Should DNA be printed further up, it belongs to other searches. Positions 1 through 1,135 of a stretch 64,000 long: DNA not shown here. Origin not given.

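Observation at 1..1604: Unannotated 33-aa Cys-rich ORF plus an N-terminally extended radical SAM enzyme: candidate RiPP locus at the left edge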

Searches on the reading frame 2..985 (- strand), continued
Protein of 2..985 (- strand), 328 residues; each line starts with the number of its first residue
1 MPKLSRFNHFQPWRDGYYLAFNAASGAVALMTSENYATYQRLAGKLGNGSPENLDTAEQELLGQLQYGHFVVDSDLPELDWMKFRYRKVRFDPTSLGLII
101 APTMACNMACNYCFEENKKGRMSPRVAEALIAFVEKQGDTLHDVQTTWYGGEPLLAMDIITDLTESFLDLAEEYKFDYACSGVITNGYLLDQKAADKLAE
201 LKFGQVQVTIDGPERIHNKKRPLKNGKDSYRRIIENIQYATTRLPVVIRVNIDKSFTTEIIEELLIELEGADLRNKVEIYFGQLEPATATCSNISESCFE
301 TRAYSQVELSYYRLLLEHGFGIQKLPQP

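Call 10: search_protein_families(library=ncbifam, proteins=[P0001, P0028, P0067, P0102], max_evalue=1e-10)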
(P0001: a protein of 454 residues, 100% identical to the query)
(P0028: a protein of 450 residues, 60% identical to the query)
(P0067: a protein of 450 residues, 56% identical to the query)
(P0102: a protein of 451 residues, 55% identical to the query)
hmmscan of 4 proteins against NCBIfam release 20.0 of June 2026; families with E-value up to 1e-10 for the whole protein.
P0001 (454 aa): 34 families (the best 25 are shown)
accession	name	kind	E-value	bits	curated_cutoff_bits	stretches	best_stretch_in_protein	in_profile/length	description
TIGR04334.1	rSAM_Clo7bot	equivalog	2.6e-98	329.6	600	1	3-437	1-436/440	radical SAM/SPASM domain Clo7bot peptide maturase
TIGR04463.1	rSAM_vs_C_rich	equivalog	1e-87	294.7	525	1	7-429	1-423/438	TIGR04463 family radical SAM/SPASM RiPP maturase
NF038107.1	rSAM_NF038107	equivalog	2.7e-61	207.7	600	1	3-412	2-408/444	Cys-every-fifth radical SAM/SPASM peptide maturase CefB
NF052473.1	rSAM_FlmE_OhkG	exception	3e-61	207.6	500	2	17-269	17-277/481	FlmE/OhkG family radical SAM/SPASM peptide maturase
TIGR04280.1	geopep_mat_rSAM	hypoth_equivalog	1.4e-49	169.3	400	1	13-418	14-406/428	geopeptide radical SAM maturase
NF047865.1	rSAM_PapB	equivalog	1.1e-38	133.3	340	1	96-406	5-318/330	PapB family radical SAM/SPASM ranthipeptide maturase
TIGR03942.1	sulfatase_rSAM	equivalog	4.2e-27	95.2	349.45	1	103-239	8-147/363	anaerobic sulfatase maturase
NF041298.1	rSAM_mat_DynA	equivalog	4.3e-27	95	450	1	99-257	4-164/356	dynobactin maturation radical SAM/SPASM protein DynA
TIGR04064.1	rSAM_nif11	equivalog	1.7e-26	92.9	518.7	1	96-241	80-225/459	nif11-like peptide radical SAM maturase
TIGR03974.1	rSAM_six_Cys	equivalog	7.2e-24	84.4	425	1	103-238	104-242/451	thioether cross-link-forming SCIFF peptide maturase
TIGR04068.1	rSAM_ocin_clost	equivalog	5.8e-23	81.5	500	1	55-246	43-238/462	Cys-rich peptide radical SAM maturase CcpM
TIGR03906.1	quino_hemo_SAM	equivalog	1.1e-22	80.3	453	1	98-252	96-256/467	quinohemoprotein amine dehydrogenase maturation protein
NF041718.1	rSAM_phane_AMC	equivalog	2.6e-20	72.8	425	1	97-239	7-146/362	cyclophane-forming radical SAM peptide maturase AmcB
NF040492.1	not_ScfB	exception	1.9e-19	69.9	855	1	104-244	103-246/450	ScfB-related radical SAM/SPASM orphan maturase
TIGR03978.1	rSAM_paired_1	equivalog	8e-19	67.7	370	1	57-244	41-231/466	His-Xaa-Ser system radical SAM maturase HxsB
TIGR04085.1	rSAM_more_4Fe4S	domain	3.7e-14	52.9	27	1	333-411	1-81/93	SPASM domain-containing protein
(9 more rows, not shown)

P0028 (450 aa): 31 families (the best 25 are shown)
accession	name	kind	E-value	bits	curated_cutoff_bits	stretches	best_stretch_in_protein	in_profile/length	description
TIGR04334.1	rSAM_Clo7bot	equivalog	1.4e-98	330.5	600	1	4-436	2-435/440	radical SAM/SPASM domain Clo7bot peptide maturase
TIGR04463.1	rSAM_vs_C_rich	equivalog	2.1e-85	287.1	525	1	7-430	1-424/438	TIGR04463 family radical SAM/SPASM RiPP maturase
NF052473.1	rSAM_FlmE_OhkG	exception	5.8e-60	203.4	500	1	5-276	4-284/481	FlmE/OhkG family radical SAM/SPASM peptide maturase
NF038107.1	rSAM_NF038107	equivalog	5e-57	193.6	600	1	5-406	4-402/444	Cys-every-fifth radical SAM/SPASM peptide maturase CefB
TIGR04280.1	geopep_mat_rSAM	hypoth_equivalog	2.1e-51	175.2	400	1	5-405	4-393/428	geopeptide radical SAM maturase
NF047865.1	rSAM_PapB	equivalog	1.5e-37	129.6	340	1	93-406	2-318/330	PapB family radical SAM/SPASM ranthipeptide maturase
TIGR04064.1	rSAM_nif11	equivalog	7.7e-27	94.1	518.7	1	89-246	73-230/459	nif11-like peptide radical SAM maturase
TIGR03974.1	rSAM_six_Cys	equivalog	1e-26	93.8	425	1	95-237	98-241/451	thioether cross-link-forming SCIFF peptide maturase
TIGR03906.1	quino_hemo_SAM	equivalog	1.9e-25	89.4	453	1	98-236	96-237/467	quinohemoprotein amine dehydrogenase maturation protein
TIGR03942.1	sulfatase_rSAM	equivalog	3.3e-25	88.9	349.45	1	103-432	8-356/363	anaerobic sulfatase maturase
NF041298.1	rSAM_mat_DynA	equivalog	1.6e-22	80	450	1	99-238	4-144/356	dynobactin maturation radical SAM/SPASM protein DynA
TIGR04068.1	rSAM_ocin_clost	equivalog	3.1e-22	79.1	500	1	55-246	43-238/462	Cys-rich peptide radical SAM maturase CcpM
NF040492.1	not_ScfB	exception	5.4e-20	71.7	855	1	103-239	102-241/450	ScfB-related radical SAM/SPASM orphan maturase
TIGR04083.1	rSAM_pep_methan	hypoth_equivalog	2.2e-19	69.6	300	0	99-221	3-121/376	TIGR04083 family peptide-modifying radical SAM enzyme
NF041707.1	rSAM_YhhB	equivalog_domain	1.2e-18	67.2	445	1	105-238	11-150/369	cyclophane-forming radical SAM/SPASM peptide maturase YhhB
TIGR04085.1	rSAM_more_4Fe4S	domain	1.3e-14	54.4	27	1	333-414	1-86/93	SPASM domain-containing protein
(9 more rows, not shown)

P0067 (450 aa): 31 families (the best 25 are shown)
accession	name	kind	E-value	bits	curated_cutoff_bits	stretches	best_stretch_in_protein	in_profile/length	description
TIGR04334.1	rSAM_Clo7bot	equivalog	5.4e-108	361.5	600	1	3-432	1-432/440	radical SAM/SPASM domain Clo7bot peptide maturase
TIGR04463.1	rSAM_vs_C_rich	equivalog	8.5e-88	295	525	1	7-427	1-422/438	TIGR04463 family radical SAM/SPASM RiPP maturase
NF038107.1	rSAM_NF038107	equivalog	3.9e-66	223.7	600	1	3-405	2-402/444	Cys-every-fifth radical SAM/SPASM peptide maturase CefB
TIGR04280.1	geopep_mat_rSAM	hypoth_equivalog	3.9e-63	213.9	400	1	3-405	2-394/428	geopeptide radical SAM maturase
NF052473.1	rSAM_FlmE_OhkG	exception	3.7e-61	207.3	500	1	3-430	2-452/481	FlmE/OhkG family radical SAM/SPASM peptide maturase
NF047865.1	rSAM_PapB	equivalog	8.2e-39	133.7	340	1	98-405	7-318/330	PapB family radical SAM/SPASM ranthipeptide maturase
TIGR04068.1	rSAM_ocin_clost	equivalog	6.5e-28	97.8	500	1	19-242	12-235/462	Cys-rich peptide radical SAM maturase CcpM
NF041298.1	rSAM_mat_DynA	equivalog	7.6e-26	90.9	450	1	99-272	4-179/356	dynobactin maturation radical SAM/SPASM protein DynA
TIGR03974.1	rSAM_six_Cys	equivalog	7.7e-25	87.7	425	1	68-235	73-240/451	thioether cross-link-forming SCIFF peptide maturase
TIGR03906.1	quino_hemo_SAM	equivalog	6.6e-23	81.1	453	1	88-253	85-258/467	quinohemoprotein amine dehydrogenase maturation protein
TIGR04064.1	rSAM_nif11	equivalog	1.8e-22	79.7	518.7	1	96-236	80-221/459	nif11-like peptide radical SAM maturase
TIGR03942.1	sulfatase_rSAM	equivalog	1.9e-22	79.8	349.45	1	103-237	8-146/363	anaerobic sulfatase maturase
TIGR03978.1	rSAM_paired_1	equivalog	6.1e-22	78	370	1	49-273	33-263/466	His-Xaa-Ser system radical SAM maturase HxsB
TIGR04083.1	rSAM_pep_methan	hypoth_equivalog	7.9e-22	77.6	300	1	99-239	3-136/376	TIGR04083 family peptide-modifying radical SAM enzyme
NF040492.1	not_ScfB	exception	3e-19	69.3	855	1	103-236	102-239/450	ScfB-related radical SAM/SPASM orphan maturase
TIGR04085.1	rSAM_more_4Fe4S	domain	4.5e-14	52.6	27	1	332-410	1-81/93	SPASM domain-containing protein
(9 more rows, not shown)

P0102 (451 aa): 32 families (the best 25 are shown)
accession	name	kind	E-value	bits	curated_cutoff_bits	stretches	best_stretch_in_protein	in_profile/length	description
TIGR04334.1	rSAM_Clo7bot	equivalog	3.7e-106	355.4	600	1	3-431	1-431/440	radical SAM/SPASM domain Clo7bot peptide maturase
TIGR04463.1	rSAM_vs_C_rich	equivalog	5.7e-89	298.9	525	1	7-428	1-423/438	TIGR04463 family radical SAM/SPASM RiPP maturase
NF052473.1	rSAM_FlmE_OhkG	exception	5.8e-67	226.4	500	2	5-269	4-278/481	FlmE/OhkG family radical SAM/SPASM peptide maturase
NF038107.1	rSAM_NF038107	equivalog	1.2e-65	222.1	600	1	3-403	2-400/444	Cys-every-fifth radical SAM/SPASM peptide maturase CefB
TIGR04280.1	geopep_mat_rSAM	hypoth_equivalog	1.5e-53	182.3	400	1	19-404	20-393/428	geopeptide radical SAM maturase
NF047865.1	rSAM_PapB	equivalog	4.3e-40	137.9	340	1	94-405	3-318/330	PapB family radical SAM/SPASM ranthipeptide maturase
TIGR04064.1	rSAM_nif11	equivalog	5.8e-27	94.5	518.7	1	38-237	29-222/459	nif11-like peptide radical SAM maturase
TIGR03906.1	quino_hemo_SAM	equivalog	1.3e-25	90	453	1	95-236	93-238/467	quinohemoprotein amine dehydrogenase maturation protein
TIGR03974.1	rSAM_six_Cys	equivalog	2e-25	89.6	425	1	38-236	42-241/451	thioether cross-link-forming SCIFF peptide maturase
TIGR04068.1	rSAM_ocin_clost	equivalog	1.2e-24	87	500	1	18-240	11-233/462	Cys-rich peptide radical SAM maturase CcpM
NF041298.1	rSAM_mat_DynA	equivalog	2.7e-24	85.8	450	1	99-269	4-176/356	dynobactin maturation radical SAM/SPASM protein DynA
TIGR03942.1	sulfatase_rSAM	equivalog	7e-24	84.6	349.45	1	103-239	8-148/363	anaerobic sulfatase maturase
TIGR03978.1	rSAM_paired_1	equivalog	7.3e-22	77.7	370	1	9-246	5-234/466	His-Xaa-Ser system radical SAM maturase HxsB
NF040492.1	not_ScfB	exception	9.9e-21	74.1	855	1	39-239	42-242/450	ScfB-related radical SAM/SPASM orphan maturase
TIGR04136.1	rSAM_FibroRumin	equivalog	1.5e-20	73.4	400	1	58-260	55-268/458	FibroRumin system radical SAM peptide maturase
TIGR04085.1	rSAM_more_4Fe4S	domain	9e-15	54.9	27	1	332-410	1-81/93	SPASM domain-containing protein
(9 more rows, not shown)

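Call 11: find_encoding_contigs(protein=P0001, flank=8000, max_places=4)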
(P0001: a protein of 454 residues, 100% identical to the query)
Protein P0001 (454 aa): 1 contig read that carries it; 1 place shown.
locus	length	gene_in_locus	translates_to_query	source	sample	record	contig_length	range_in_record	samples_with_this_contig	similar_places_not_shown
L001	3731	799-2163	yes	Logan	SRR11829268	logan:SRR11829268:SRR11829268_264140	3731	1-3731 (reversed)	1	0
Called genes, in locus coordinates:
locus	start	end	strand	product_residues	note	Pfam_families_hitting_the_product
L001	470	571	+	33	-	-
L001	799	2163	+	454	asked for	PF04055:Radical_SAM, PF13353:Fer4_12 (weak)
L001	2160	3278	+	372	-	PF13353:Fer4_12 (weak), PF04055:Radical_SAM, PF13186:SPASM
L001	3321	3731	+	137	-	?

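Call 13: find_related_loci(query=P0001, collection=genome_contigs, flank=8000)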
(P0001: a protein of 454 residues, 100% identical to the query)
Query P0001 (454 aa) in genome_contigs; peptide patterns used: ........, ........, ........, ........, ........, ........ (x = any residue, [..] = any of these).
44 stretches matched a pattern; 14 encode a relative of the query (tblastn E <= 1e-3); 13 distinct loci.
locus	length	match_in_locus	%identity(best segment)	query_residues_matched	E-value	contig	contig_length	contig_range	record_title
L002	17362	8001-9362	83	1-454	0e+0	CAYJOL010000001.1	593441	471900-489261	MAG TPA_asm: uncultured Ignavibacteriales bacterium isolate ERP124720_co1_93 genome assembly, contig: NODE_15_length_593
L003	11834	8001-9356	67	1-452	0e+0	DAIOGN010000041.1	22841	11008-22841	MAG TPA_asm: Candidatus Zixiibacteriota bacterium isolate CTOTU25983 NODE_524_length_22841_cov_5.066049, whole genome sh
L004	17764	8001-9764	58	1-451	0e+0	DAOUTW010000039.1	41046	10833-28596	MAG TPA_asm: Candidatus Zixiibacteriota bacterium isolate CSMAG_807 CSMAG_807_k141_941215_length_41046_cov_11.9944, whol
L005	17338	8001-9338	56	1-447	3e-179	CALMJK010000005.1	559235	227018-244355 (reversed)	MAG TPA_asm: uncultured bacterium isolate SRR5468112_bin.3_CONCOCT_v1.1_MAG genome assembly, contig: ERZ781236.2, whole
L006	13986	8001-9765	55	1-448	2e-177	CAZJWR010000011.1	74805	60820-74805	MAG TPA_asm: uncultured Ignavibacteriales bacterium isolate SRP214966_co4_518 genome assembly, contig: NODE_135_length_7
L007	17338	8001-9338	55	1-447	1e-174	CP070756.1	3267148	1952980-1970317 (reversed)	MAG: Candidatus Zixiibacteriota bacterium isolate bin295 chromosome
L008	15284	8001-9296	56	1-433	1e-173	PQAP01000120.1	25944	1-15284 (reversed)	MAG: candidate division GN15 bacterium isolate FeB_12 scaffold120, whole genome shotgun sequence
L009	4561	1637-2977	52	1-445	1e-165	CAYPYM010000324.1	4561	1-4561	MAG TPA_asm: uncultured Ignavibacteriales bacterium isolate binchicken_co151_82 genome assembly, contig: NODE_36447_leng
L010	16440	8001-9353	73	1-451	0e+0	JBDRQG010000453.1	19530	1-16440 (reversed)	MAG: bacterium isolate MEGAHIT-group-2.34 k141_1414132, whole genome shotgun sequence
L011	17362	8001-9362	88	1-454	0e+0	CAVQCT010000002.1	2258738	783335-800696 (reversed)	MAG: uncultured candidate division Zixibacteria bacterium isolate MFD02416.bin.1.319 genome assembly, contig: contig_146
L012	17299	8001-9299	57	1-433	5e-172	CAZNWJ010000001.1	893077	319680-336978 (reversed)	MAG TPA_asm: uncultured Ignavibacteria bacterium isolate binchicken_co16_17 genome assembly, contig: NODE_1_length_89307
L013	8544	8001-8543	54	1-181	3e-65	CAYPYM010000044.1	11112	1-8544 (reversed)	MAG TPA_asm: uncultured Ignavibacteriales bacterium isolate binchicken_co151_82 genome assembly, contig: NODE_8969_lengt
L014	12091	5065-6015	24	106-410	6e-12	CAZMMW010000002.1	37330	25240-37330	MAG TPA_asm: uncultured Gammaproteobacteria bacterium isolate SRP257756_co1_229 genome assembly, contig: NODE_673_length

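Call 15: search_protein_families(library=ncbifam, proteins=[L001:2160-3278:+, L001:3321-3731:+], max_evalue=0.001)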
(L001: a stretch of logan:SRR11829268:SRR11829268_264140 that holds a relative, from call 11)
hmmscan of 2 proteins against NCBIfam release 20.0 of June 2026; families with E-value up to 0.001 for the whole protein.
L001:2160-3278:+ (372 aa): 77 families (the best 25 are shown)
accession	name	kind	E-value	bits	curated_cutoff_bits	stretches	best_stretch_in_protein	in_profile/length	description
TIGR03913.1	rad_SAM_trio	equivalog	7.5e-73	245.5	591.75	1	7-340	15-356/477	GDL motif peptide-associated radical SAM/SPASM maturase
TIGR04103.1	rSAM_nif11_3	equivalog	3.2e-70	236.8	725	1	13-346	7-354/412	nif11-class peptide radical SAM maturase 3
TIGR04133.1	rSAM_w_lipo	hypoth_equivalog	2.4e-61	207.6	425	1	12-319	25-331/350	TIGR04133 family radical SAM/SPASM protein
TIGR04055.1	rSAM_NirJ2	equivalog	2.3e-54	185.1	500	1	13-339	2-325/326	putative heme d1 biosynthesis radical SAM protein NirJ2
TIGR04545.1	rSAM_ahbD_hemeb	equivalog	2.5e-54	185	500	1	13-339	2-338/339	heme b synthase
TIGR04347.1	pseudo_SAM_Halo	equivalog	1.5e-45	156.1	525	2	12-214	39-242/390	TIGR04347 family pseudo-SAM/SPASM protein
TIGR03962.1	mycofact_rSAM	equivalog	3.8e-44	151.2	265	1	10-337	11-332/339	mycofactocin radical SAM maturase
TIGR04546.1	rSAM_ahbC_deAc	equivalog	2.5e-42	145.1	650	2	12-212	40-241/390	12,18-didecarboxysiroheme deacetylase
TIGR04051.1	rSAM_NirJ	equivalog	2.5e-41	141.8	515.45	2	12-211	3-203/354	heme d1 biosynthesis radical SAM protein NirJ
TIGR04053.2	TIGR04053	equivalog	1.1e-38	133.4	395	2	10-219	7-219/366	TIGR04053 family radical SAM/SPASM domain-containing protein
TIGR04054.1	rSAM_NirJ1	equivalog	1.9e-36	125.5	650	2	12-210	37-236/387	putative heme d1 biosynthesis radical SAM protein NirJ1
NF050035.1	rSAM_WgK_link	exception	8e-34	117.2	650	2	10-221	8-220/367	radical SAM/SPASM peptide maturase WgkB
NF045574.1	sacti_mat_StsB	exception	3.4e-31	108.6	625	1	12-329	97-405/466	StsB family radical SAM/SPASM domain sactipeptide maturase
TIGR04250.1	SCM_rSAM_ScmE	equivalog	4.7e-31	108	400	1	10-328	2-336/358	SynChlorMet cassette radical SAM/SPASM protein ScmE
TIGR04303.1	GeoRSP_rSAM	equivalog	8.7e-29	101.1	400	1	10-336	4-324/325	GeoRSP system radical SAM/SPASM protein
TIGR03942.1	sulfatase_rSAM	equivalog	1.3e-22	80.4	349.45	1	17-327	7-332/363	anaerobic sulfatase maturase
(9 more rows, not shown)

L001:3321-3731:+ (137 aa): 5 families
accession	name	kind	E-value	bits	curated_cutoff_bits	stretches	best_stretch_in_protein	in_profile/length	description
TIGR02026.1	BchE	equivalog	9.3e-08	31.4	481.35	1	64-137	53-125/497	magnesium-protoporphyrin IX monomethyl ester anaerobic oxidative cyclase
TIGR04013.1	B12_SAM_MJ_1487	hypoth_equivalog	4.8e-07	29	251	1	62-137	31-101/382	TIGR04013 family B12-binding domain/radical SAM domain-containing protein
NF033712.0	B12_rSAM_KedN5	subfamily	1.2e-06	27.1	700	1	63-137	51-124/624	KedN5 family methylcobalamin-dependent radical SAM C-methyltransferase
TIGR03975.1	rSAM_ocin_1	subfamily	3.4e-06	25.9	281.85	1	56-137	110-191/606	RiPP maturation radical SAM C-methyltransferase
NF038361.1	rSAM_Sden_1168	equivalog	4.7e-05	22.1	575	1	45-137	113-208/560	Sden_1168 family B12-binding radical SAM P-methyltransferase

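Call 22: search_solved_structures(query=P0001, max_evalue=0.001, show_alignments=2)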
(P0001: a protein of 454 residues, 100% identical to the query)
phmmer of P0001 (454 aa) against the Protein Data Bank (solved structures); distinct sequences matched with E-value up to 0.001: 6.
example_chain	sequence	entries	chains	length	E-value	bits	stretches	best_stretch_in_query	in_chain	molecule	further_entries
4k37_A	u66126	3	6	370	5.3e-14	55.3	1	96-233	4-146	Anaerobic sulfatase-maturating enzyme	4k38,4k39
4k36_A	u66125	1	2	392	6.4e-14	55.1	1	96-233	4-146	Anaerobic sulfatase-maturating enzyme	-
5wgg_A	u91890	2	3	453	1.7e-13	53.6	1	102-241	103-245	Radical SAM domain protein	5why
9gm3_A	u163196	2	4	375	9.6e-09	38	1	99-233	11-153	ChlB radical SAM domain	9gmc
6efn_A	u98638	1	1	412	2.3e-05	26.9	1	100-261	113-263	Sporulation killing factor maturation protein SkfB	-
5v1q_A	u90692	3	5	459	8.6e-05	25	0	95-203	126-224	Radical SAM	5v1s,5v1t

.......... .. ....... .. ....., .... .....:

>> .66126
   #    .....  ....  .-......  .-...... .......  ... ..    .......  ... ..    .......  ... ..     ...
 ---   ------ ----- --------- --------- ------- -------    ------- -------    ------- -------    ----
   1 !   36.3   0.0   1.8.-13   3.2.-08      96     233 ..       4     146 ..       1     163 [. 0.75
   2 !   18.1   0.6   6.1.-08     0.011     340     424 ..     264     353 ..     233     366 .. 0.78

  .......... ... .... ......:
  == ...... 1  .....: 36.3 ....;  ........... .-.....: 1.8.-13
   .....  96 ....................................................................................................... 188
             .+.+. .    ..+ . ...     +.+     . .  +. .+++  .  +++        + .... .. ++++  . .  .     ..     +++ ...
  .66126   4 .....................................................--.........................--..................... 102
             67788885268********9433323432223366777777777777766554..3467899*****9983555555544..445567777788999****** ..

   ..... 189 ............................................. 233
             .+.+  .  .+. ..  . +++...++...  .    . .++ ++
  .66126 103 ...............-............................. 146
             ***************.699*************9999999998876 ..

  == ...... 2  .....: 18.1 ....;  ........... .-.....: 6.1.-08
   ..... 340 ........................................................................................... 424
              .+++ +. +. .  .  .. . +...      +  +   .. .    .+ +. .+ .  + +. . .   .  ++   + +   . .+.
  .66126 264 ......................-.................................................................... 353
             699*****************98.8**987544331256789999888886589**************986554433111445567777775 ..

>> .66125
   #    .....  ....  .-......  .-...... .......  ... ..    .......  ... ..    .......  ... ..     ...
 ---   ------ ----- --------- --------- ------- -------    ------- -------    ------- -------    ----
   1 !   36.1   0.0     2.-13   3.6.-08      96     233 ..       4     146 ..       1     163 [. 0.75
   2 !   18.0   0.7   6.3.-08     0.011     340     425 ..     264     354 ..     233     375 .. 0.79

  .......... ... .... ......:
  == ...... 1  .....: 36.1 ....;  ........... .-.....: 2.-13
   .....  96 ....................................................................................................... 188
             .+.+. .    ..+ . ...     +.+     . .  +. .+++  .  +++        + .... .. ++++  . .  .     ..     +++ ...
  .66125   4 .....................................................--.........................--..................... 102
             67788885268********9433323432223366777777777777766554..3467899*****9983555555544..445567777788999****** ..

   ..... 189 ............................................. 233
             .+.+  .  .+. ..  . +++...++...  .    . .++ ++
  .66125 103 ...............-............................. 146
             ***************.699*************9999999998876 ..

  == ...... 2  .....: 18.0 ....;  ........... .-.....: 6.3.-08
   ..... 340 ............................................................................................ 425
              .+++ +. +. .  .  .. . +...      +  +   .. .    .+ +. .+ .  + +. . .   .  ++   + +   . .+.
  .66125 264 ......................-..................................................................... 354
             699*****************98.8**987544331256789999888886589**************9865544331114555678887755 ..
